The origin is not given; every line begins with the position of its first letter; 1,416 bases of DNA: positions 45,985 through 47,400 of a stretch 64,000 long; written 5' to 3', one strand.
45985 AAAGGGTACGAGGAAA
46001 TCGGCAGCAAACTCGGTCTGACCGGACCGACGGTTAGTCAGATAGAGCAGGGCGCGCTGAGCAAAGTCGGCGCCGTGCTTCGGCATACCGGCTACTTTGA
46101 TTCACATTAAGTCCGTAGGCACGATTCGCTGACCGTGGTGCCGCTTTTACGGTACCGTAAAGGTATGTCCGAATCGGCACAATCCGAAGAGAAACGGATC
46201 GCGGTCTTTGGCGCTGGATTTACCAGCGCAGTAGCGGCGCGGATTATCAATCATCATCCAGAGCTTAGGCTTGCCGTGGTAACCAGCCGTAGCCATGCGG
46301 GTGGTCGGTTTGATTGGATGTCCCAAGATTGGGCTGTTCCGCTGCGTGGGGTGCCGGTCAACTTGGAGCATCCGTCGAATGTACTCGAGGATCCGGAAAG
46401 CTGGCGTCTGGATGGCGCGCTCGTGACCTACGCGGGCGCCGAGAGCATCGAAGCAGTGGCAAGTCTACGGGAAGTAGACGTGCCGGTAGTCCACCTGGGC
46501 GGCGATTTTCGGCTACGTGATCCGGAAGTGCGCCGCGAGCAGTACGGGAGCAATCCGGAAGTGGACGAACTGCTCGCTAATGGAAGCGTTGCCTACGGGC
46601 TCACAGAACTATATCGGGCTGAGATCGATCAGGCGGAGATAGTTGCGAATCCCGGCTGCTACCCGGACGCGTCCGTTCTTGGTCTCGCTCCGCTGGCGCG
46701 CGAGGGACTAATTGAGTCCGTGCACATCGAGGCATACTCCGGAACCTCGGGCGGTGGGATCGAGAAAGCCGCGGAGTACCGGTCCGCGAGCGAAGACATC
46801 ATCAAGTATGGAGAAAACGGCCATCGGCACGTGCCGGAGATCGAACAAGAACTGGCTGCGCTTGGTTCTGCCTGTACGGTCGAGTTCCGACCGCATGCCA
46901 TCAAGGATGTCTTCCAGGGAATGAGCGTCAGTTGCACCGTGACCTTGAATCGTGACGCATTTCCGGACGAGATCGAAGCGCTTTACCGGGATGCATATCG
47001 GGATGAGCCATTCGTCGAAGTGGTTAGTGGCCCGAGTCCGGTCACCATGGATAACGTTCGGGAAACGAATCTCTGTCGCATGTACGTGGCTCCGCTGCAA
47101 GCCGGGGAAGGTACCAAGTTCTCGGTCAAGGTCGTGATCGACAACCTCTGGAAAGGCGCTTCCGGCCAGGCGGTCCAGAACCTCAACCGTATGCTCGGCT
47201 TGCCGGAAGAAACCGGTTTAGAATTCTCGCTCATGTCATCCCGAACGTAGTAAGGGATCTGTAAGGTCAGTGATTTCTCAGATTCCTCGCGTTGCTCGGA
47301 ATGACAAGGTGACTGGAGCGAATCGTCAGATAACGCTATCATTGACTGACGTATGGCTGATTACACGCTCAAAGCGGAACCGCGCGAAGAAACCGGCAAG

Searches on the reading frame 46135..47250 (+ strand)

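Call 51: search_protein_families(library=pfam, proteins=[window:46135-47250:+], max_evalue=0.01)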
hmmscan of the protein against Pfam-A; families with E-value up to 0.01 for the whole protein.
window:46135-47250:+ (371 aa): 3 families
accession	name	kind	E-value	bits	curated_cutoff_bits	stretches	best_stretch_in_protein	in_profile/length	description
PF22698.1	Semialdhyde_dhC_1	-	3.5e-35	121.7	27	1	175-337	1-165/165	Semialdehyde dehydrogenase, dimerisation domain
PF02774.23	Semialdhyde_dhC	-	2.2e-10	41.4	26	1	184-340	1-184/184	Semialdehyde dehydrogenase, dimerisation domain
PF01118.30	Semialdhyde_dh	-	1.7e-08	35.3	26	1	21-167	1-121/121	Semialdehyde dehydrogenase, NAD binding domain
